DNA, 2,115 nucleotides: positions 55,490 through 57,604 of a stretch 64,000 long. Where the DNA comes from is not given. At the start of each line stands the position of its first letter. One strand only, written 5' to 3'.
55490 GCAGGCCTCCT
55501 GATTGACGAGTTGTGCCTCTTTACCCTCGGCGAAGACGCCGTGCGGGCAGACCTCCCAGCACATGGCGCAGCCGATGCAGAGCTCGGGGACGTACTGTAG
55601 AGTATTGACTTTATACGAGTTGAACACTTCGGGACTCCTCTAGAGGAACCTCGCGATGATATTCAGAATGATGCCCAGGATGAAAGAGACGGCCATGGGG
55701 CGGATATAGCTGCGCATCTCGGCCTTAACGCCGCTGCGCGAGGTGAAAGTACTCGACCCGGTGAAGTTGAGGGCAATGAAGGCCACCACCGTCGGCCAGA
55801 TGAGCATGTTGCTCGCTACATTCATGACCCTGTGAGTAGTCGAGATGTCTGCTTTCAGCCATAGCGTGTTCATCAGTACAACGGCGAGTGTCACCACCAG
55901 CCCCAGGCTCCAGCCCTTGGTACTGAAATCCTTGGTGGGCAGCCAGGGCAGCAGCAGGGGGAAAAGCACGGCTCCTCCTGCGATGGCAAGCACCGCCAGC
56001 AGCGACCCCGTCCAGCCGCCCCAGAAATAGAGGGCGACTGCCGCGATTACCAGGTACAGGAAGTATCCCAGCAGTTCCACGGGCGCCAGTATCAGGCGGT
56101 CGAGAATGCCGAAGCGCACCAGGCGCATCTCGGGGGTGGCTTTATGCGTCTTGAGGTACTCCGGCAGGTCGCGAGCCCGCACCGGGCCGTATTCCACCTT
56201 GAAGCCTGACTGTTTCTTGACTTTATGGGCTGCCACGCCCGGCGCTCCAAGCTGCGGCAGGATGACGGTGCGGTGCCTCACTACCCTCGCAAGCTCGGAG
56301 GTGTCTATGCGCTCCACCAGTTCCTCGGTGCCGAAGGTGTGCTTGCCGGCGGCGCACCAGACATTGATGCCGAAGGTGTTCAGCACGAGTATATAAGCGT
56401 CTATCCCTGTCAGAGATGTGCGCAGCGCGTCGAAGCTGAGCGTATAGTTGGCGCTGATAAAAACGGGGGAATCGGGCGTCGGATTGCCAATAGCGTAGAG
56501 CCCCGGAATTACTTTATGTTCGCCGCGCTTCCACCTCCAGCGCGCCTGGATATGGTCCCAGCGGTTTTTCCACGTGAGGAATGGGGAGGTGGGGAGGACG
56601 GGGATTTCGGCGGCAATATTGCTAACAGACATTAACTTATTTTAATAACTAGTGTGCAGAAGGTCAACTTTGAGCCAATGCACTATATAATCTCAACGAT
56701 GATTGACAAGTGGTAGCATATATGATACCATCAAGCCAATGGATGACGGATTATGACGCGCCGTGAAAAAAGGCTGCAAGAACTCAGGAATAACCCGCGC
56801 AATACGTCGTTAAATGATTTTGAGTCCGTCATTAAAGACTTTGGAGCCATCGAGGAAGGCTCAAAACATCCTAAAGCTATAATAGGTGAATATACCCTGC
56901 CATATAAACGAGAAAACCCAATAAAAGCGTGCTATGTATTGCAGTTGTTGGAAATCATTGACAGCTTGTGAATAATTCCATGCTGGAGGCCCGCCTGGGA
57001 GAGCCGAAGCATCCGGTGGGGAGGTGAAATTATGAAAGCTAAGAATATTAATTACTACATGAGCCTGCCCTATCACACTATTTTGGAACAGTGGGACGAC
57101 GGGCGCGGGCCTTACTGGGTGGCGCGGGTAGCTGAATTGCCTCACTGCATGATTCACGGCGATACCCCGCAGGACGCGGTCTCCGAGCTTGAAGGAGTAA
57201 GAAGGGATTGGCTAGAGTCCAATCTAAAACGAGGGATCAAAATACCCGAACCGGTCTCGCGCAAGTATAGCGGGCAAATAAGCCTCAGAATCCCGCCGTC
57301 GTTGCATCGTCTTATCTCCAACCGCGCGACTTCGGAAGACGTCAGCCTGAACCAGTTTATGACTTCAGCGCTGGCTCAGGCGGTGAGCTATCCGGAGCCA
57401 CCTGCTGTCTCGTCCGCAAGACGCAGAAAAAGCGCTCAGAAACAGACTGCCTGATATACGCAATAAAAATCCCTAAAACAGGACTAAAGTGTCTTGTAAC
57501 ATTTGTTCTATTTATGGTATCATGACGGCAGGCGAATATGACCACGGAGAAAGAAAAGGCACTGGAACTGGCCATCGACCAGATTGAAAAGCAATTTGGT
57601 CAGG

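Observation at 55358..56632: hgcA-hgcB mercury methylation gene pair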

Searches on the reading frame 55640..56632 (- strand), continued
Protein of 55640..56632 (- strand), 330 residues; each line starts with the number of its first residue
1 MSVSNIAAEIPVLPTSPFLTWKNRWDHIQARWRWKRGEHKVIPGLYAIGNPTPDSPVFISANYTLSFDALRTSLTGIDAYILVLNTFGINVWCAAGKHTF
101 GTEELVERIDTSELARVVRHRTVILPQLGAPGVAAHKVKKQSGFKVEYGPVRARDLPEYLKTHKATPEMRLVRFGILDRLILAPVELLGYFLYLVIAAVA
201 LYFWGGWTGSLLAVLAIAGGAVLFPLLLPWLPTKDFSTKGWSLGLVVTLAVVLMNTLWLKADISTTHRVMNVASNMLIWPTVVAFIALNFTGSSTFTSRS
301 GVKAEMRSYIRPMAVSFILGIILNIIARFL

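Call 45: predict_structure(alignment_id=A2)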
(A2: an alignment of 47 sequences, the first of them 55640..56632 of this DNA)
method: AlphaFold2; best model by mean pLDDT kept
length: 330 residues; sequences in the alignment: 47
mean_pLDDT: 83.8   pTM: 0.73
mean pLDDT of the five models: 83.8, 83.2, 82.1, 80.2, 76.2
residues with pLDDT >= 90: 151; 70-90: 135; 50-70: 25; < 50: 19
segments of 3 or more residues with pLDDT < 50: 1-7, 92-96, 292-298
pLDDT, mean of each block of 10 residues (from residue 1): 50 94 89 79 94 95 89 94 77 52 90 94 81 86 92 88 88 76 76 91 88 92 86 85 93 77 80 93 85 48 77 95 89
secondary structure, 60 per line:
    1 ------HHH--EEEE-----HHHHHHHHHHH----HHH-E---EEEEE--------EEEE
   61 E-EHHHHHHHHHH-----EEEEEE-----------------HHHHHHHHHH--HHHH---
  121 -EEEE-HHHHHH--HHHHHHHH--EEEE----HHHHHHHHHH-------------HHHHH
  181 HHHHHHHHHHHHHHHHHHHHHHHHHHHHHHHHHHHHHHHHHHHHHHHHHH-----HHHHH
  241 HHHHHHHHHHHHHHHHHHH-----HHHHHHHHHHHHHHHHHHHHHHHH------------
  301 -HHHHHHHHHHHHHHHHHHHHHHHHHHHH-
elements in order: E12-15 H21-31 E44-48 E57-61 H64-73 E79-84 H102-111 H114-117 E122-125 H127-132 H135-142 E145-148 H153-162 H176-230 H236-259 H265-288 H302-329

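Call 48: fold_search(model_id=the predicted structure, library=pdb)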
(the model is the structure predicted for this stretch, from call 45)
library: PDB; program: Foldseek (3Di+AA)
matches with E <= 10: 142; with E <= 0.001: 6
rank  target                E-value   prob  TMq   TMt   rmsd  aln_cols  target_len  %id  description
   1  9a0b_A                2.0e-18  1.00  0.52  0.52   7.5       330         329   38  Structure determination of the HgcAB complex using metagenome sequence data, coevolution analysis, and ab initio struc (released 2020-06-12)
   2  4c1n_G                2.0e-08  1.00  0.35  0.27   2.1       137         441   29  Corrinoid protein reactivation complex with activator (released 2014-08-13)
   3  2ycl_A                3.6e-08  1.00  0.36  0.27   2.4       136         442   31  complete structure of the corrinoid,iron-sulfur protein including the N-terminal domain with a 4Fe-4S cluster (released 2011-06-08)
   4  2h9a_A                1.2e-07  1.00  0.36  0.31   2.1       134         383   30  Corrinoid Iron-Sulfur Protein (released 2006-09-26)
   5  4djd_C                1.7e-06  1.00  0.34  0.25   2.3       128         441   24  Crystal structure of folate-free corrinoid iron-sulfur protein (CFeSP) in complex with its methyltransferase (MeTr) (released 2012-03-14)
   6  9fzy_F                4.2e-05  1.00  0.33  0.25   2.1       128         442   18  Structure of carbon monoxide dehydrogenase/acetyl-CoA synthase (CODH/ACS) in complex with corrinoid iron-sulfur protei (released 2025-02-05)
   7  3bf8_A                7.2e-01  0.20  0.20  0.24  11.9       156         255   12  1.1 resolution structure of ybfF, a new esterase from Escherichia coli: a unique substrate-binding crevice generated b (released 2008-01-15)
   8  3bf8_B                1.6e+00  0.12  0.20  0.24  12.0       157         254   13  1.1 resolution structure of ybfF, a new esterase from Escherichia coli: a unique substrate-binding crevice generated b (released 2008-01-15)
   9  8w1z_B                1.6e+00  0.06  0.12  0.08  14.4       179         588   12  Structure of a LGR dimer from Caenorhabditis elegans in apo state (released 2025-12-24)
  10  5l0g_D                1.7e+00  0.15  0.20  0.30   8.3       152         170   10  Human metavinculin MVt Q971R, R975D, T978R mutant (residues 959-1134) in complex with PIP2 (released 2016-08-31)
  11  3bf7_A                2.0e+00  0.12  0.18  0.22   6.3       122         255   12  1.1 resolution structure of ybfF, a new esterase from Escherichia coli: a unique substrate-binding crevice generated b (released 2008-01-15)
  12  3bf7_B                2.0e+00  0.09  0.21  0.25  11.9       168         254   12  1.1 resolution structure of ybfF, a new esterase from Escherichia coli: a unique substrate-binding crevice generated b (released 2008-01-15)
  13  9l7l                  2.2e+00  0.06  0.15  0.13  13.4       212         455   12  Structure of the MATE family multidrug resistance transporter HvAACT1 from Hordeum vulgare in the outward-facing state (released 2025-08-06)
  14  7mqa_SB               2.2e+00  0.05  0.14  0.12  21.4       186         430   16  Cryo-EM structure of the human SSU processome, state post-A1 (released 2021-09-22)
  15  5cdq_S                2.4e+00  0.10  0.15  0.24   7.6       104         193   12  2.95A structure of Moxifloxacin with S.aureus DNA gyrase and DNA (released 2015-12-16)
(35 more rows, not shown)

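Call 67: list_cluster_members(proteins=[P0003, P0007, P0021, P0033, P0039, P0054, P0073, P0075, P0080, P0089])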
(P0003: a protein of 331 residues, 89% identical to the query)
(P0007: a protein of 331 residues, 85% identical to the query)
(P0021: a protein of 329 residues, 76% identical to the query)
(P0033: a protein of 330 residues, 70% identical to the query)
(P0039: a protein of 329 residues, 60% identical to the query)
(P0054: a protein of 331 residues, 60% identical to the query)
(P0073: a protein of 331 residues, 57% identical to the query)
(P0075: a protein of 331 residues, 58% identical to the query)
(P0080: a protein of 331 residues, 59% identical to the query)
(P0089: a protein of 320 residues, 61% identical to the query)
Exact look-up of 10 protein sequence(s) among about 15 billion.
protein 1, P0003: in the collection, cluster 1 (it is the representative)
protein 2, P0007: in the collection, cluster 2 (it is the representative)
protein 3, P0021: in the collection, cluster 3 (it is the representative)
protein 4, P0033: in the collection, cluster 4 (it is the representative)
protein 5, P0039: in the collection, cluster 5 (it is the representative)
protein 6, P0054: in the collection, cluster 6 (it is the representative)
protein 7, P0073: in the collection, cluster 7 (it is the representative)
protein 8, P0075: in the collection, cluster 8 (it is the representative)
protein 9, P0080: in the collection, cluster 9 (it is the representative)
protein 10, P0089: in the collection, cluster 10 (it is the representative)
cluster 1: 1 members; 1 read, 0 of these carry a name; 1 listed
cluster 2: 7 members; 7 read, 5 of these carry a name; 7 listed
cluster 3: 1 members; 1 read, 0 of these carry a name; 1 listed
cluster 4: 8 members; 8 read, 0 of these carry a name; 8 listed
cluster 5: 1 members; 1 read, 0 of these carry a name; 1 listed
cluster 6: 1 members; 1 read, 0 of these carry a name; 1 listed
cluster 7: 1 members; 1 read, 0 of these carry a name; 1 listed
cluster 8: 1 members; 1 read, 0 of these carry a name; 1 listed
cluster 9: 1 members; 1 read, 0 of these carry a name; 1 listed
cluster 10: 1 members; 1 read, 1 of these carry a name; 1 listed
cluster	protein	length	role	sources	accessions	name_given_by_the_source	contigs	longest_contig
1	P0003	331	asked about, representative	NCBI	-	-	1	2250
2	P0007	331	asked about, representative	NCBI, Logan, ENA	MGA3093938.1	MAG: mercury methylation corrinoid protein HgcA [Dehalococcoidales bacterium]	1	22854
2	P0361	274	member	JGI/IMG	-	hypothetical protein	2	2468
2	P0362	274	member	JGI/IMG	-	hypothetical protein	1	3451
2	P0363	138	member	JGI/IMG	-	CO dehydrogenase/acetyl-CoA synthase gamma subunit (corrinoid Fe-S protein)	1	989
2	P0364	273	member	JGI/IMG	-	hypothetical protein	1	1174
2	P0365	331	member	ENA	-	-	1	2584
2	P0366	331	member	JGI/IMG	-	-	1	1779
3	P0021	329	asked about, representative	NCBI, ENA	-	-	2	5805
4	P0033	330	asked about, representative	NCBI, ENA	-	-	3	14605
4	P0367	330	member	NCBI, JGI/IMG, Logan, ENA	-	-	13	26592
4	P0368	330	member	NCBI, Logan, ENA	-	-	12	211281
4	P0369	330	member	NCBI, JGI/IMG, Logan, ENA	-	-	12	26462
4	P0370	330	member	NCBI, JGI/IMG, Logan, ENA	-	-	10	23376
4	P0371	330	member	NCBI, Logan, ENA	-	-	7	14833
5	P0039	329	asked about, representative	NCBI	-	-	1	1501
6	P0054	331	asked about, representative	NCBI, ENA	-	-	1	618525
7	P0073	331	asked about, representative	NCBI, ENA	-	-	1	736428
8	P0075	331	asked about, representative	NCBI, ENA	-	-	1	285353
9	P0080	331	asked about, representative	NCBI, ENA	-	-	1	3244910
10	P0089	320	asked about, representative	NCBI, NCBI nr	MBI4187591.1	MAG: carbon monoxide dehydrogenase [Chloroflexi bacterium] | carbon monoxide dehydrogenase [Chloroflexota bacterium]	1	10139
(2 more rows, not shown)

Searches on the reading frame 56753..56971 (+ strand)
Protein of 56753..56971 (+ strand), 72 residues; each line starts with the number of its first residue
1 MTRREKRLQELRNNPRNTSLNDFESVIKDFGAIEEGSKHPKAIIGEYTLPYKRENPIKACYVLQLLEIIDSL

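Call 3: search_protein_families(library=ncbifam, proteins=[window:56753-56971:+], max_evalue=0.01)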
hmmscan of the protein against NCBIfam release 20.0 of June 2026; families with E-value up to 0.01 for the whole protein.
window:56753-56971:+ (72 aa): 0 families

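Call 4: search_protein_families(library=pfam, proteins=[window:56753-56971:+], max_evalue=0.01)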
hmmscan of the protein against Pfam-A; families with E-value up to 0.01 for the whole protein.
window:56753-56971:+ (72 aa): 0 families

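Call 42: search_protein_families(library=pfam, proteins=[window:56753-56971:+], max_evalue=5)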
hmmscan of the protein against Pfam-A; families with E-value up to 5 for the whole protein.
window:56753-56971:+ (72 aa): 0 families

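Call 43: search_solved_structures(query=window:56753-56971:+, max_evalue=10)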
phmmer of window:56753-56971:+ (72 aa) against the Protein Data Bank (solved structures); distinct sequences matched with E-value up to 10: 0.

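Call 44: search_protein_families(library=padloc, proteins=[window:56753-56971:+], max_evalue=1)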
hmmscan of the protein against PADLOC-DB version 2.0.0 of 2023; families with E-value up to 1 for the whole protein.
window:56753-56971:+ (72 aa): 0 families

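Call 54: find_homologous_proteins(query=window:56753-56971:+, max_evalue=0.001)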
Query window:56753-56971:+ (72 aa): 139 proteins with E <= 0.001 among 139 candidates; the best 120 are listed.
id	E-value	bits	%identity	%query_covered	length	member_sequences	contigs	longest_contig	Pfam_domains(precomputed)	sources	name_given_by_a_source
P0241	4.1e-40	152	100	100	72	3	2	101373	-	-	-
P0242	1.7e-37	144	94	100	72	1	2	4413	-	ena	-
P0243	1.8e-34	134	88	100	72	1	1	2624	-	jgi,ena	-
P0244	3.1e-28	114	69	100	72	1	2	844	-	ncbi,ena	-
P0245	3.7e-27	111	68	100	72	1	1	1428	-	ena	-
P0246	3.7e-27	111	68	100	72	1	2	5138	-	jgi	jgi:hypothetical protein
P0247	2.4e-26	108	71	100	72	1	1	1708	-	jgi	-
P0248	3.8e-26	108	68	99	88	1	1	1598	-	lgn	-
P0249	3.9e-26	108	73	93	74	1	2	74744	-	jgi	jgi:hypothetical protein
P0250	4.4e-26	108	71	100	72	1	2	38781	-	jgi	jgi:hypothetical protein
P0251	5.5e-26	107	74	100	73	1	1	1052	-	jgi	jgi:hypothetical protein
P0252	5.8e-26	107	71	100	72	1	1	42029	-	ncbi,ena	-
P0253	6.1e-26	107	67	100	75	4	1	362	-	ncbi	-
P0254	7.4e-26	107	65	100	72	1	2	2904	-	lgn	-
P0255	1.8e-25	106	64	100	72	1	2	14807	-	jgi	jgi:hypothetical protein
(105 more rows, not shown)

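Call 56: search_solved_structures(query=A3, max_evalue=10, show_alignments=2)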
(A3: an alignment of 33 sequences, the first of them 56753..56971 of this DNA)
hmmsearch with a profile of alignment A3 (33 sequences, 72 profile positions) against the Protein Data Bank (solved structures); distinct sequences matched with E-value up to 10: 3.
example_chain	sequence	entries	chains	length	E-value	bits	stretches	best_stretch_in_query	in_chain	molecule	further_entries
3h0l_B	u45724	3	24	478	0.45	13.6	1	4-33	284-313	Aspartyl/glutamyl-tRNA(Asn/Gln) amidotransferase subunit B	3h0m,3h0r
9evs_1t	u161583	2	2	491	0.76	12.8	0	5-40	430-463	mL101 (rPPR4)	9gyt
6xyw_AO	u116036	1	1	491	3.5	10.7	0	5-40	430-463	Pentatricopeptide repeat-containing protein At1g60770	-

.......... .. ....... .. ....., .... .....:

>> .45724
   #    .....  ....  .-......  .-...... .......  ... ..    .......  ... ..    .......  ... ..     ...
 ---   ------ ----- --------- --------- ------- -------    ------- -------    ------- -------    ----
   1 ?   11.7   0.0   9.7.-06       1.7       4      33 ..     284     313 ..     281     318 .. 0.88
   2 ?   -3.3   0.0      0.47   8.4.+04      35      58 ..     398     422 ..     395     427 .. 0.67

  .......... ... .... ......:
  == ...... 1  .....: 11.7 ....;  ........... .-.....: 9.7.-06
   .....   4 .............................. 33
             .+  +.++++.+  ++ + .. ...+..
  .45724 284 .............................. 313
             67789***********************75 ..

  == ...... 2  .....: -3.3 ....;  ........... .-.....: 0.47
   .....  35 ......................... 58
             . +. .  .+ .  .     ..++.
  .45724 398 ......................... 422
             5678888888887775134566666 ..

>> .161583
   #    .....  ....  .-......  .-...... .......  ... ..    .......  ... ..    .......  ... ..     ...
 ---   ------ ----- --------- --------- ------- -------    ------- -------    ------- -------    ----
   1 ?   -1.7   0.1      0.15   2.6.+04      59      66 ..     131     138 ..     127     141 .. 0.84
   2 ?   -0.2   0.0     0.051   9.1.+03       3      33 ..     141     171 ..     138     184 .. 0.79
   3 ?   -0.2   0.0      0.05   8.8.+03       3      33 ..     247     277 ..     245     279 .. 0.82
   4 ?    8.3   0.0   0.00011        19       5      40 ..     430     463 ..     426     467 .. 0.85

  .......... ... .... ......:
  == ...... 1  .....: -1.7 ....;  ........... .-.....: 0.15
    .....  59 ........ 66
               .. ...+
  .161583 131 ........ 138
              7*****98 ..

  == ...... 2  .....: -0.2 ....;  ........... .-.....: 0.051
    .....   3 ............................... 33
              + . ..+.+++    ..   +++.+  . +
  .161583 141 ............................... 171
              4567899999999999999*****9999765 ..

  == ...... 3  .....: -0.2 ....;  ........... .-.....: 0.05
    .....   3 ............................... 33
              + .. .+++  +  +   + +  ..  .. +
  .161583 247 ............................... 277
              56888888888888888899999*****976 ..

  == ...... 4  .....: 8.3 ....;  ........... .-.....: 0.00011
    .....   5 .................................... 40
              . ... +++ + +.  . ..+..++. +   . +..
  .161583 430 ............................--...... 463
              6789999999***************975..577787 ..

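Call 64: predict_structure(alignment_id=A3)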
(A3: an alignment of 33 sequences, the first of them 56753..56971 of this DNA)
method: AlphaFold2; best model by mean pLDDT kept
length: 72 residues; sequences in the alignment: 33
mean_pLDDT: 85.6   pTM: 0.68
mean pLDDT of the five models: 85.6, 84.9, 84.4, 83.0, 79.9
residues with pLDDT >= 90: 7; 70-90: 62; 50-70: 3; < 50: 0
segments of 3 or more residues with pLDDT < 50: none
pLDDT, mean of each block of 10 residues (from residue 1): 80 86 89 81 89 87 89 82
secondary structure, 60 per line:
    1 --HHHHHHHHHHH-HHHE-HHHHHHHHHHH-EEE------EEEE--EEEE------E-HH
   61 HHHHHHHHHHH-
elements in order: H3-13 H20-30 E32-34 E41-44 E47-50 H59-71

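Call 66: fold_search(model_id=the predicted structure, library=pdb)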
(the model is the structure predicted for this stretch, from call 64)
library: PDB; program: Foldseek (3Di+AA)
matches with E <= 10: 170; with E <= 0.001: 0
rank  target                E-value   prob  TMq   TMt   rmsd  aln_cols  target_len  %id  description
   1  7yir                  1.5e+00  0.15  0.31  0.24   7.0        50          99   14  Crystal structure of N-terminal PH domain of ARAP3 protein from human (released 2023-05-03)
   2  9jb5_A                1.6e+00  0.12  0.34  0.22  10.2        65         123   17  Crystal structure of Arabidopsis theliana FRATAXIN HOMOLOG (released 2025-01-01)
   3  3llh_B                2.1e+00  0.15  0.38  0.41   5.0        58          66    7  Crystal structure of the first dsRBD of TAR RNA-binding protein 2 (released 2010-12-08)
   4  6hpb_A                2.2e+00  0.28  0.51  0.61   3.0        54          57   15  Crystal structure of the E.coli HicAB toxin-antitoxin complex (released 2019-09-18)
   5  3d6w_A                2.2e+00  0.18  0.32  0.22   6.7        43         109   19  LytTr DNA-binding domain of putative methyl-accepting/DNA response regulator from Bacillus cereus. (released 2008-07-15)
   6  1jl0_B                2.2e+00  0.09  0.32  0.10   8.8        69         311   12  Structure of a Human S-Adenosylmethionine Decarboxylase Self-processing Ester Intermediate and Mechanism of Putrescine (released 2001-08-22)
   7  3s5d                  2.7e+00  0.11  0.35  0.23   7.9        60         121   13  Crystal structure of human frataxin variant W155A (released 2011-06-29)
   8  1msv_B                2.7e+00  0.09  0.33  0.10   8.7        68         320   10  The S68A S-adenosylmethionine decarboxylase proenzyme processing mutant. (released 2003-03-11)
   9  2ltr_MODEL_1_A        2.7e+00  0.08  0.34  0.26   5.4        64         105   11  Solution structure of RDE-4(32-136) (released 2013-12-04)
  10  3tqm_A                2.7e+00  0.04  0.24  0.19   8.9        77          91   10  Structure of an ribosomal subunit interface protein from Coxiella burnetii (released 2011-09-28)
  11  9asq_B                2.9e+00  0.09  0.35  0.14   6.3        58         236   17  Human Drosha, DGCR8 and SRSF3 in complex with Pri-let-7f1 (released 2024-09-04)
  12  5lq4_B                2.9e+00  0.09  0.29  0.07   5.8        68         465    4  The Structure of ThcOx, the First Oxidase Protein from the Cyanobactin Pathways (released 2016-11-09)
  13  9jb5_B                2.9e+00  0.08  0.33  0.24   9.8        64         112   17  Crystal structure of Arabidopsis theliana FRATAXIN HOMOLOG (released 2025-01-01)
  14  3kzq_A                2.9e+00  0.08  0.32  0.14   6.6        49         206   16  The crystal structure of the protein with unknown function from Vibrio parahaemolyticus RIMD 2210633 (released 2010-02-02)
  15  1msv_A                2.9e+00  0.08  0.33  0.10   9.5        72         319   11  The S68A S-adenosylmethionine decarboxylase proenzyme processing mutant. (released 2003-03-11)
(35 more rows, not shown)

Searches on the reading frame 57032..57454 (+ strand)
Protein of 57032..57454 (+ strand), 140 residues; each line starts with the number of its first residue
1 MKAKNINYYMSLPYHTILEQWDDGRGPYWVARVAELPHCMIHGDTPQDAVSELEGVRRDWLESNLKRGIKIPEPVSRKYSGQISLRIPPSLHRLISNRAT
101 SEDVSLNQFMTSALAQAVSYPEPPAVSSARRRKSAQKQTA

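Call 3: search_protein_families(library=ncbifam, proteins=[window:57032-57454:+], max_evalue=0.01)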
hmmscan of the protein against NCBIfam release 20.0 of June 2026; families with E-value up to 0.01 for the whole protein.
window:57032-57454:+ (140 aa): 1 family
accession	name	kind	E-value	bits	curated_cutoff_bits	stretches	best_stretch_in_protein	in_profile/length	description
NF041551.1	YlcI_YnfO_N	subfamily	3.8e-05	23.7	30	1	82-117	4-38/42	YlcI/YnfO family protein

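Call 4: search_protein_families(library=pfam, proteins=[window:57032-57454:+], max_evalue=0.01)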
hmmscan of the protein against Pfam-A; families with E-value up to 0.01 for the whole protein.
window:57032-57454:+ (140 aa): 3 families
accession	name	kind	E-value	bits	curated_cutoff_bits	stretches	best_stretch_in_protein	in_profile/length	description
PF05534.18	HicB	-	3.1e-12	46.7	21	1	76-114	13-51/51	HicB family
PF21748.3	UPF0150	-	0.0048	17.2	27.3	0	28-72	20-64/64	UPF0150-like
PF12441.14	CopG_antitoxin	-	0.0065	17.6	28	1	81-116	43-78/79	CopG antitoxin of type II toxin-antitoxin system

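Call 44: search_protein_families(library=padloc, proteins=[window:57032-57454:+], max_evalue=1)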
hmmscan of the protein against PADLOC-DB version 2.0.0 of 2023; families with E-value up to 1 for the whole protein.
window:57032-57454:+ (140 aa): 1 family
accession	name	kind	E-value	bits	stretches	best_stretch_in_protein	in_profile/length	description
PDLC04158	HEC-07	-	0.012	12.2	1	94-135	259-300/526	-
